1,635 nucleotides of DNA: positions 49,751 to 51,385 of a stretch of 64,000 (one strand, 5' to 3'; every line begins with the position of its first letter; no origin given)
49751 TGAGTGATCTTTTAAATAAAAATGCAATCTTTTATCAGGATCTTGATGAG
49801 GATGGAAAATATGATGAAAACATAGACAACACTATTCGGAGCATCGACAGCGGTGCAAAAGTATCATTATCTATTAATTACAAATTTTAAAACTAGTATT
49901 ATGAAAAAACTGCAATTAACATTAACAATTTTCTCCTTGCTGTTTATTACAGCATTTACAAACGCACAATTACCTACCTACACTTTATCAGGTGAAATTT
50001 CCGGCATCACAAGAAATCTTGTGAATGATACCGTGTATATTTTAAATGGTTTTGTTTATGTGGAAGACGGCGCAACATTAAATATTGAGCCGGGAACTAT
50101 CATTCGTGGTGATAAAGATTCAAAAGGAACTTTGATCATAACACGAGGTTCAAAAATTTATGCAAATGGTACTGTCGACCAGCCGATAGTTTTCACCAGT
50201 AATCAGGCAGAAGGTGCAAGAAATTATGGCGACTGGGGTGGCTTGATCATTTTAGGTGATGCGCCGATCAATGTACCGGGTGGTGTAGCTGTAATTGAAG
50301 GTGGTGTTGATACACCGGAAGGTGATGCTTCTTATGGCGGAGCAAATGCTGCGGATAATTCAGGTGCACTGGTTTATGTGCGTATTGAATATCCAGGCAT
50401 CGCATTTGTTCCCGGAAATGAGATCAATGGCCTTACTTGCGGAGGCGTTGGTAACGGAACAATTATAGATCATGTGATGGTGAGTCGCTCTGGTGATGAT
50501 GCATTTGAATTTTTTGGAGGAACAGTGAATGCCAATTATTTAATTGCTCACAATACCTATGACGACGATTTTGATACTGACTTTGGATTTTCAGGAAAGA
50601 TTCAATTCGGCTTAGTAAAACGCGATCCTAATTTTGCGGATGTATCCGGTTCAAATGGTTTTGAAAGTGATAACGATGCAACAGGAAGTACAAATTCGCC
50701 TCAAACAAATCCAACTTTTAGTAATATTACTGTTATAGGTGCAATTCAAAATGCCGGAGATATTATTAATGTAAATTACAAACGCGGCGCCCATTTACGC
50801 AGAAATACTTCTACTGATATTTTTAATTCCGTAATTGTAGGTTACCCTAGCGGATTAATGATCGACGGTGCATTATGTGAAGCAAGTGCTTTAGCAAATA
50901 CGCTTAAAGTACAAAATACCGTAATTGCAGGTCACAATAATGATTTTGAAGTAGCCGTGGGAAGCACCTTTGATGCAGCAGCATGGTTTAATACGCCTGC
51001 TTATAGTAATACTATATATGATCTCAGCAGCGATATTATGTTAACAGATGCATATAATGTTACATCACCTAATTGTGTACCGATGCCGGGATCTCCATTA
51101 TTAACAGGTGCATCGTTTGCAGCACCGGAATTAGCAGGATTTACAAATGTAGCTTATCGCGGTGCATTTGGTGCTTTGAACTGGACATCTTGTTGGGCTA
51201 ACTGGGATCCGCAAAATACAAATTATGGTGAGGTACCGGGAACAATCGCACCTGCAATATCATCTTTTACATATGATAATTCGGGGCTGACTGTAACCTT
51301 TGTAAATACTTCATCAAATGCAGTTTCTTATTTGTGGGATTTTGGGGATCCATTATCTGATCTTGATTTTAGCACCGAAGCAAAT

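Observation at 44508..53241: TonB-dependent receptor flanked by two paralogous T9SS-sorted beta-helix proteins and a BNR-like protein: candidate SusD-independent capture and uptake locus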

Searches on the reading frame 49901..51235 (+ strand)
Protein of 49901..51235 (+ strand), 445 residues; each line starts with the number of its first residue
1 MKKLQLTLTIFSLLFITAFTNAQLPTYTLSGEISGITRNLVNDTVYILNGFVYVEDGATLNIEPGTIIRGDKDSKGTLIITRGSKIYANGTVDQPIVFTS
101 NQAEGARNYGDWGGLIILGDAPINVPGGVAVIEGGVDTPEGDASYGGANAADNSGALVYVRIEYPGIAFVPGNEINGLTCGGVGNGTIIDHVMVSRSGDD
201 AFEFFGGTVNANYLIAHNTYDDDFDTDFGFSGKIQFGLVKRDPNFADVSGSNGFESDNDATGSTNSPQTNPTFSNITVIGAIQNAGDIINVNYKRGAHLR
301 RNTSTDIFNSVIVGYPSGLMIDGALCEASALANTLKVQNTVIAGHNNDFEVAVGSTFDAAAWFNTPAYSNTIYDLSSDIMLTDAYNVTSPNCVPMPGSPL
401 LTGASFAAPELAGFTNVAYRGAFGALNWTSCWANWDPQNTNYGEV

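Call 10: find_homologous_proteins(query=window:49967-51229:+, max_evalue=0.00001)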
Query seq(421 aa) (421 aa): 7924 proteins with E <= 0.00001 among 8000 candidates; the best 120 are listed.
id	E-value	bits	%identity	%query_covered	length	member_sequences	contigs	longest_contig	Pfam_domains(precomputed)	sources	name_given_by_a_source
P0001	6.6e-270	914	95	100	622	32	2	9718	PF00801.27,PF18962.8,PF28492.1,PF18911.7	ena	-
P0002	3.6e-267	905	94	100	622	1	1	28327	PF00801.27,PF18962.8,PF28492.1,PF18911.7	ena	-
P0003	2.0e-266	902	94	100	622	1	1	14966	PF00801.27,PF18962.8,PF28492.1,PF18911.7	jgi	-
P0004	2.1e-266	902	94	100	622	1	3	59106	PF00801.27,PF18962.8,PF28492.1,PF18911.7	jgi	-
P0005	3.3e-266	901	94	100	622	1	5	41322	PF00801.27,PF18962.8,PF28492.1,PF18911.7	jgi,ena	-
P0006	2.2e-248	843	87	100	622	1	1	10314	PF00801.27,PF18962.8,PF28492.1,PF18911.7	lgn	-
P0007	1.7e-247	840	87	100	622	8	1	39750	PF00801.27,PF18962.8,PF28492.1,PF18911.7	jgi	-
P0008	3.3e-244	829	87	100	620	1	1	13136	PF00801.27,PF18962.8,PF28492.1,PF18911.7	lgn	-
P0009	4.7e-244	828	86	100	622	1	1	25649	PF00801.27,PF18962.8,PF28492.1,PF18911.7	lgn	-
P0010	1.5e-243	827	86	100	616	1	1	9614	PF00801.27,PF18962.8,PF28492.1,PF18911.7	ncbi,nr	ncbi:MAG TPA: PKD domain-containing protein, partial [Chitinophagales bacterium]|nr:PKD domain-conta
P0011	1.5e-243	827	86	100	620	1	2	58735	PF00801.27,PF18962.8,PF28492.1,PF18911.7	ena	-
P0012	1.5e-243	827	86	100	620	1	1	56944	PF00801.27,PF18962.8,PF28492.1,PF18911.7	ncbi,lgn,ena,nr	ncbi:MAG TPA: PKD domain-containing protein [Chitinophagales bacterium]|nr:PKD domain-containing pro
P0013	1.5e-243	827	86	100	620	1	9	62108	PF00801.27,PF18962.8,PF28492.1,PF18911.7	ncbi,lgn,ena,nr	ncbi:MAG TPA: PKD domain-containing protein [Chitinophagales bacterium]|nr:PKD domain-containing pro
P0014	1.5e-243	827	86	100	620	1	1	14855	PF00801.27,PF18962.8,PF28492.1,PF18911.7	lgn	-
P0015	1.5e-243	827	86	100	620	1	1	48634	PF00801.27,PF18962.8,PF28492.1,PF18911.7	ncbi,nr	ncbi:MAG TPA: PKD domain-containing protein [Chitinophagales bacterium]|nr:PKD domain-containing pro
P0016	1.5e-243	827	86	100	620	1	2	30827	PF00801.27,PF18962.8,PF28492.1,PF18911.7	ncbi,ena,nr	ncbi:MAG TPA: PKD domain-containing protein [Chitinophagales bacterium]|nr:PKD domain-containing pro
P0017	1.5e-243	827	86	100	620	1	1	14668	PF00801.27,PF18962.8,PF28492.1,PF18911.7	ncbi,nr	ncbi:MAG TPA: PKD domain-containing protein [Chitinophagales bacterium]|nr:PKD domain-containing pro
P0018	1.5e-243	827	86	100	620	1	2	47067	PF00801.27,PF18962.8,PF28492.1,PF18911.7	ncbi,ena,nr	ncbi:MAG TPA: PKD domain-containing protein [Chitinophagales bacterium]|nr:PKD domain-containing pro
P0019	1.5e-243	827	86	100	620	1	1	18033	PF00801.27,PF18962.8,PF28492.1,PF18911.7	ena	-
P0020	2.3e-243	826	86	100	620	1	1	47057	PF00801.27,PF18962.8,PF28492.1,PF18911.7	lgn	-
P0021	1.1e-241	821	86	100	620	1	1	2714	PF00801.27,PF18962.8,PF28492.1,PF18911.7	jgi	jgi:PKD repeat protein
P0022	5.4e-241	818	85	100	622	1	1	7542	PF00801.27,PF18962.8,PF28492.1,PF18911.7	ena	-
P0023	3.7e-240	816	85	100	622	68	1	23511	PF00801.27,PF18962.8,PF28492.1,PF18911.7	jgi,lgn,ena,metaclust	metaclust:\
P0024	3.3e-237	806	85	100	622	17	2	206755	PF00801.27,PF18962.8,PF28492.1,PF18911.7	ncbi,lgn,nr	ncbi:MAG: T9SS type A sorting domain-containing protein [Bacteroidetes bacterium]|nr:T9SS type A sor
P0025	4.2e-236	802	85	100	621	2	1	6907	PF00801.27,PF18962.8,PF28492.1,PF18911.7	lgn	-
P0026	2.9e-235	799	83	100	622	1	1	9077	PF00801.27,PF18962.8,PF28492.1,PF18911.7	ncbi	ncbi:MAG: T9SS type A sorting domain-containing protein [Chitinophagales bacterium]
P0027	4.5e-234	796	83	100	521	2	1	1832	PF00801.27,PF28492.1,PF18911.7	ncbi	-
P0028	1.9e-233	793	83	100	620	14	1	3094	PF00801.27,PF18962.8,PF28492.1,PF18911.7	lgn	-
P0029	1.5e-232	790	83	100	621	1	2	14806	PF00801.27,PF18962.8,PF28492.1,PF18911.7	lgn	-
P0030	7.2e-229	778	82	100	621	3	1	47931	PF00801.27,PF18962.8,PF28492.1,PF18911.7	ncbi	-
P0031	1.5e-228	777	81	100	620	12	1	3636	PF00801.27,PF18962.8,PF28492.1,PF18911.7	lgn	-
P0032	6.2e-228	775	82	100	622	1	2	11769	PF00801.27,PF18962.8,PF28492.1,PF18911.7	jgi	jgi:PKD repeat protein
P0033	3.6e-227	773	81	100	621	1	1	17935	PF00801.27,PF18962.8,PF28492.1,PF18911.7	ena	-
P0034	1.7e-222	757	79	100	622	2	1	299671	PF00801.27,PF18962.8,PF28492.1,PF18911.7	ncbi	-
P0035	2.5e-219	747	78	100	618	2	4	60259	PF00801.27,PF18962.8,PF28492.1,PF18911.7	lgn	-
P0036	9.5e-211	719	76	100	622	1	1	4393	PF00801.27,PF18962.8,PF28492.1,PF18911.7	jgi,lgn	-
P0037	2.1e-208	711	75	100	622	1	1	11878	PF00801.27,PF18962.8,PF28492.1,PF18911.7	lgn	-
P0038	1.6e-207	708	74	100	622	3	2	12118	PF00801.27,PF18962.8,PF28492.1,PF18911.7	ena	-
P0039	3.4e-203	694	73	100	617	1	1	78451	PF00801.27,PF18962.8,PF28492.1,PF18911.7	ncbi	ncbi:MAG: T9SS type A sorting domain-containing protein [Chitinophagales bacterium]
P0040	2.3e-198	678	54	86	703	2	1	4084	PF18962.8,PF28492.1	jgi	jgi:hypothetical protein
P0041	6.3e-198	676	58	84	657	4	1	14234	PF28492.1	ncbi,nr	ncbi:MAG TPA: hypothetical protein P5514_15045, partial [Bacteroidales bacterium]|nr:hypothetical pr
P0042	2.4e-192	658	55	86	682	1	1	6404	PF11634.14,PF28492.1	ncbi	ncbi:MAG: hypothetical protein R6X09_09785, partial [Bacteroidales bacterium]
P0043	3.0e-182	625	83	77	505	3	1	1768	PF00801.27,PF18962.8,PF28492.1,PF18911.7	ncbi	-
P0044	9.6e-179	613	52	95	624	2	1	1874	PF28492.1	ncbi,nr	ncbi:MAG: hypothetical protein Q8S39_03505, partial [Ignavibacteria bacterium]|nr:hypothetical prote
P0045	3.3e-166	572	62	99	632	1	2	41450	PF18962.8,PF28492.1,PF18911.7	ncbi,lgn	ncbi:MAG: T9SS type A sorting domain-containing protein [Chitinophagales bacterium]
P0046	7.8e-165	567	53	83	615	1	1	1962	PF28492.1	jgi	jgi:hypothetical protein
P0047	9.5e-165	567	63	99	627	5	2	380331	PF18962.8,PF28492.1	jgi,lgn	jgi:hypothetical protein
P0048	1.1e-163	564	61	99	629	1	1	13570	PF18962.8,PF28492.1,PF18911.7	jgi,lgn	jgi:hypothetical protein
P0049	4.7e-161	555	60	99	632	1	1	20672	PF18962.8,PF28492.1,PF18911.7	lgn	-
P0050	1.3e-160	554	60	100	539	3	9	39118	PF18962.8,PF28492.1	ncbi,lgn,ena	-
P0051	3.9e-160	552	60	100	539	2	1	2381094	PF18962.8,PF28492.1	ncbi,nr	ncbi:MAG: T9SS type A sorting domain-containing protein [Chitinophagaceae bacterium]|nr:T9SS type A 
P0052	7.4e-160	551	60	99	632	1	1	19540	PF18962.8,PF28492.1,PF18911.7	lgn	-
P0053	1.4e-159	550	60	100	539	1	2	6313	PF18962.8,PF28492.1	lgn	-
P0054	1.9e-159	550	51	84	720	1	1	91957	PF28492.1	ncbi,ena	-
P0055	2.9e-159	549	60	100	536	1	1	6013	PF18962.8,PF28492.1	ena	-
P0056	5.2e-159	548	60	100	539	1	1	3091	PF18962.8,PF28492.1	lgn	-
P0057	1.6e-158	547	60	100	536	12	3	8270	PF18962.8,PF28492.1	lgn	-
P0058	2.0e-158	546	58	98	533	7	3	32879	PF18962.8,PF28492.1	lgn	-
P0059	2.8e-158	546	53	93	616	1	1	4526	PF28492.1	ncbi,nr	ncbi:MAG TPA: hypothetical protein PLW66_03305, partial [Saprospiraceae bacterium]|nr:hypothetical p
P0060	4.1e-158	545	59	100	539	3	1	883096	PF18962.8,PF28492.1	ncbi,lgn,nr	ncbi:MAG: T9SS type A sorting domain-containing protein [Chitinophagales bacterium]|nr:T9SS type A s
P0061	1.3e-157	544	58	100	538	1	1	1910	PF18962.8,PF28492.1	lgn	-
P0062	2.3e-157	543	60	96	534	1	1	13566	PF18962.8,PF28492.1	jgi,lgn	jgi:hypothetical protein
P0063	3.7e-157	542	61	99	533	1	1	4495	PF18962.8,PF28492.1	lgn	-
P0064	9.3e-157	541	59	100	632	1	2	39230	PF18962.8,PF28492.1,PF18911.7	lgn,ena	-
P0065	2.8e-156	539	61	100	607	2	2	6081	PF00801.27,PF18962.8,PF28492.1,PF18911.7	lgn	-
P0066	5.3e-156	538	58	100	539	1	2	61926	PF18962.8,PF28492.1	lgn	-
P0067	1.7e-155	537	61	96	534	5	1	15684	PF18962.8,PF28492.1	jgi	jgi:hypothetical protein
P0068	1.6e-154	533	59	95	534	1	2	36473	PF18962.8,PF28492.1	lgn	-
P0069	4.3e-154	532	59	100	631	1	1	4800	PF18962.8,PF28492.1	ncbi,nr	ncbi:MAG: T9SS type A sorting domain-containing protein [Chitinophagales bacterium]|nr:T9SS type A s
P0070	9.1e-154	531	58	100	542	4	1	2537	PF18962.8,PF28492.1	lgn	-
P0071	2.3e-153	530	61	95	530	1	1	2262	PF18962.8,PF28492.1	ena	-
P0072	6.1e-153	528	60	99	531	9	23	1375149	PF18962.8,PF28492.1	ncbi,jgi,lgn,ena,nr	ncbi:MAG: T9SS type A sorting domain-containing protein [Bacteroidia bacterium]|nr:T9SS type A sorti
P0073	9.1e-153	528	60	99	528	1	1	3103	PF18962.8,PF28492.1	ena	-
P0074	1.0e-152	527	60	99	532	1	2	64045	PF18962.8,PF28492.1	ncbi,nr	ncbi:MAG: T9SS type A sorting domain-containing protein [Bacteroidia bacterium]|nr:T9SS type A sorti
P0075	2.5e-152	526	60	99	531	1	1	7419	PF18962.8,PF28492.1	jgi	jgi:hypothetical protein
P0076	4.0e-152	525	61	99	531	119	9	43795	PF18962.8,PF28492.1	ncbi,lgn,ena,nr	ncbi:MAG: T9SS type A sorting domain-containing protein [Bacteroidia bacterium]|nr:T9SS type A sorti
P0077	4.6e-152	525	58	100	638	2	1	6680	PF18962.8,PF28492.1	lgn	-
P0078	4.7e-152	525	60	99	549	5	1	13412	PF18962.8,PF28492.1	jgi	-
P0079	1.1e-151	524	60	94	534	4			PF18962.8,PF28492.1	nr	nr:T9SS type A sorting domain-containing protein [Bacteroidota bacterium]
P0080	2.2e-151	523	60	99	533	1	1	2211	PF18962.8,PF28492.1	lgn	-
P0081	5.0e-151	522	57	100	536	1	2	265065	PF18962.8,PF28492.1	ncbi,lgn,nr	ncbi:MAG: T9SS type A sorting domain-containing protein [Chitinophagales bacterium]|nr:T9SS type A s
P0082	6.4e-151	522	60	97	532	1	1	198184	PF18962.8,PF28492.1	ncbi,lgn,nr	ncbi:MAG: T9SS type A sorting domain-containing protein [Chitinophagales bacterium]|nr:T9SS type A s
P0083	6.9e-151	521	60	99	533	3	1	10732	PF18962.8,PF28492.1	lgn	-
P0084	8.2e-151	521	59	94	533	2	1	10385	PF18962.8,PF28492.1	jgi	jgi:hypothetical protein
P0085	1.2e-150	521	58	98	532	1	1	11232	PF18962.8,PF28492.1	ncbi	-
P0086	1.2e-150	521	59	99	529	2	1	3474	PF18962.8,PF28492.1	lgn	-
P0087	1.3e-150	521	58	98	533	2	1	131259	PF18962.8,PF28492.1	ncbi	-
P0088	2.2e-150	520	60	99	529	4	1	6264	PF18962.8,PF28492.1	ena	-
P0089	2.3e-150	520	59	99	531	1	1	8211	PF18962.8,PF28492.1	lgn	-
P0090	3.9e-150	519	60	94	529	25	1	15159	PF18962.8,PF28492.1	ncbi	-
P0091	4.2e-150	519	59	99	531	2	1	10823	PF18962.8,PF28492.1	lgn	-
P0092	4.3e-150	519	60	95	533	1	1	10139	PF18962.8,PF28492.1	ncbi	-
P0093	7.5e-150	518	62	92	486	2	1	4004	PF18962.8,PF28492.1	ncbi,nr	ncbi:MAG: T9SS type A sorting domain-containing protein, partial [Chitinophagales bacterium]|nr:T9SS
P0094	1.2e-149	517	60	94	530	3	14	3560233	PF18962.8,PF28492.1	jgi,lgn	jgi:hypothetical protein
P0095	1.9e-149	517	57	100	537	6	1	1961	PF18962.8,PF28492.1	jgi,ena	-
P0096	2.0e-149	517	59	99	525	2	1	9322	PF18962.8,PF28492.1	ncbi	ncbi:MAG: hypothetical protein RIQ89_2347 [Bacteroidota bacterium]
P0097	2.7e-149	516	57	98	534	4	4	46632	PF18962.8,PF28492.1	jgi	jgi:hypothetical protein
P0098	3.5e-149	516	60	94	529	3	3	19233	PF18962.8,PF28492.1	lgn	-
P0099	4.1e-149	516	59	99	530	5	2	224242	PF18962.8,PF28492.1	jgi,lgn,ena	jgi:hypothetical protein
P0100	5.5e-149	515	59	99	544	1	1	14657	PF18962.8,PF28492.1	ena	-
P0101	9.2e-149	514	59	95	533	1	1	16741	PF18962.8,PF28492.1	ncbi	-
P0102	9.4e-149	514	56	100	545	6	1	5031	PF18962.8,PF28492.1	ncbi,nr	ncbi:MAG TPA: T9SS type A sorting domain-containing protein, partial [Chitinophagales bacterium]|nr:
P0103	1.5e-148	514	59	99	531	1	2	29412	PF18962.8,PF28492.1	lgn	-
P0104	1.9e-148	513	59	99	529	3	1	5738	PF18962.8,PF28492.1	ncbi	-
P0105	1.9e-148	513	59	95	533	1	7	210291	PF18962.8,PF28492.1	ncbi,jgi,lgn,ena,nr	ncbi:MAG TPA: T9SS type A sorting domain-containing protein [Bacteroidia bacterium]|nr:T9SS type A s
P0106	2.0e-148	513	59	99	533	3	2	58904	PF18962.8,PF28492.1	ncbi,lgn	-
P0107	2.5e-148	513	58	100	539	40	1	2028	PF18962.8,PF28492.1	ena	-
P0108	3.9e-148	512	58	97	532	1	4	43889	PF18962.8,PF28492.1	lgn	-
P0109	7.3e-148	511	60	94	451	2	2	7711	PF28492.1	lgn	-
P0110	9.1e-148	511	59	94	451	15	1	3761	PF28492.1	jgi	jgi:hypothetical protein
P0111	2.1e-147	510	58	99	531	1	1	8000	PF18962.8,PF28492.1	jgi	jgi:hypothetical protein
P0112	2.9e-147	509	58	99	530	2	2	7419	PF18962.8,PF28492.1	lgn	-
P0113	3.0e-147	509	59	94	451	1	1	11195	PF28492.1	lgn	-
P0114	3.5e-147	509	58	99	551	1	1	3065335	PF18962.8,PF28492.1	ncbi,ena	-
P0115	4.4e-147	509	59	99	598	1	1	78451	PF13573.13,PF28492.1,PF00041.28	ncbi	ncbi:MAG: hypothetical protein R2794_07955 [Chitinophagales bacterium]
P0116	5.0e-147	509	57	97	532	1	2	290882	PF18962.8,PF28492.1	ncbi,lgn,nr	ncbi:MAG: T9SS type A sorting domain-containing protein [Chitinophagales bacterium]|nr:T9SS type A s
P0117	5.7e-147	509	58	95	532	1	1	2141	PF18962.8,PF28492.1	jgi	jgi:hypothetical protein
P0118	7.8e-147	508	58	99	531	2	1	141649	PF18962.8,PF28492.1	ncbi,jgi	ncbi:MAG: hypothetical protein RL213_761 [Bacteroidota bacterium]|jgi:hypothetical protein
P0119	9.4e-147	508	59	95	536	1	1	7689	PF18962.8,PF28492.1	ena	-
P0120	1.2e-146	507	58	95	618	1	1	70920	PF00801.27,PF18962.8,PF28492.1,PF18911.7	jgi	jgi:PKD repeat protein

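Call 12: find_encoding_contigs(protein=P0051, flank=8000, max_places=3)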
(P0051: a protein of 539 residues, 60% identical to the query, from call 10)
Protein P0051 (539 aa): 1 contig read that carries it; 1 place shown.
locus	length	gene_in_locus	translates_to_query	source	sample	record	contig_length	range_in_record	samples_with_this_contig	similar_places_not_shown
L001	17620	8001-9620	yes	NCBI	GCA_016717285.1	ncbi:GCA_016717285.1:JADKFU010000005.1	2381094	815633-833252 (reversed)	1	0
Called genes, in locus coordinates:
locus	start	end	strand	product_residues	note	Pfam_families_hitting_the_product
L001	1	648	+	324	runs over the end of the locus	PF00348:polyprenyl_synt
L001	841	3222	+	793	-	PF28492:Beta_helix_4, PF13573:SprB, PF00041:fn3, PF25059:FN3_DSCAM-DSCAML_C (faint), PF00041:fn3, PF18962:Por_Secre_tail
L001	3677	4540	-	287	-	PF18962:Por_Secre_tail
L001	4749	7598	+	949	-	PF13620:CarboxypepD_reg, PF13715:CarbopepD_reg_2, PF07715:Plug, PF00593:TonB_dep_Rec_b-barrel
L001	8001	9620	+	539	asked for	PF28492:Beta_helix_4, PF18962:Por_Secre_tail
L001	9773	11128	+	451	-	PF25077:DUF7800 (weak), PF09423:PhoD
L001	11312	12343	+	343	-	PF04613:LpxD, PF25084:LbH_EIF2B, PF25087:GMPPB_C, PF00132:Hexapep, PF14602:Hexapep_2 (faint), PF00132:Hexapep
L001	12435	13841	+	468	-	PF03331:LpxC, PF07977:FabA, PF22817:ApeP-like, PF22818:ApeI-like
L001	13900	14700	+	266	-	PF14602:Hexapep_2 (faint), PF25084:LbH_EIF2B (faint), PF25087:GMPPB_C, PF00132:Hexapep, PF13720:Acetyltransf_11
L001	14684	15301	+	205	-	PF02463:SMC_N (weak), PF00005:ABC_tran, PF13555:AAA_29 (weak), PF13304:AAA_21 (faint)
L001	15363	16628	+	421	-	-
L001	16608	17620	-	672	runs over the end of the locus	PF06739:SBBP (weak), PF18962:Por_Secre_tail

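Call 13: find_encoding_contigs(protein=P0054, flank=8000, max_places=3)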
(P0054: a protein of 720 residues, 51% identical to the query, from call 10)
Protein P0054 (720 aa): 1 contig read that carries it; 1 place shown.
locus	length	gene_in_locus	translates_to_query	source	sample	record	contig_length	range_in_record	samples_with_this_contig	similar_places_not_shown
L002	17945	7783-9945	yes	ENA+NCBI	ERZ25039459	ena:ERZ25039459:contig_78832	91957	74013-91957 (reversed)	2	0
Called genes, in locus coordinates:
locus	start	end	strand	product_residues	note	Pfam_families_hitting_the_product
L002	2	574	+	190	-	?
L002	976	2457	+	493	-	-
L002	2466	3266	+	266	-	-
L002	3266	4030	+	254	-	-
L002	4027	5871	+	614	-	PF00270:DEAD, PF04851:ResIII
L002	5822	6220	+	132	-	-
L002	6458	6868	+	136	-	PF00963:Cohesin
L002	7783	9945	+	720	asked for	PF28492:Beta_helix_4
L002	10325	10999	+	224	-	PF28492:Beta_helix_4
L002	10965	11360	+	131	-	PF28492:Beta_helix_4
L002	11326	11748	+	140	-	PF13620:CarboxypepD_reg, PF13715:CarbopepD_reg_2 (weak), PF17210:SdrD_B (weak), PF22904:NOMO1-like_2nd (weak)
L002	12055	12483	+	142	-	PF00963:Cohesin (weak)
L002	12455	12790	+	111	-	-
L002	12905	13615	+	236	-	-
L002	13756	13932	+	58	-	-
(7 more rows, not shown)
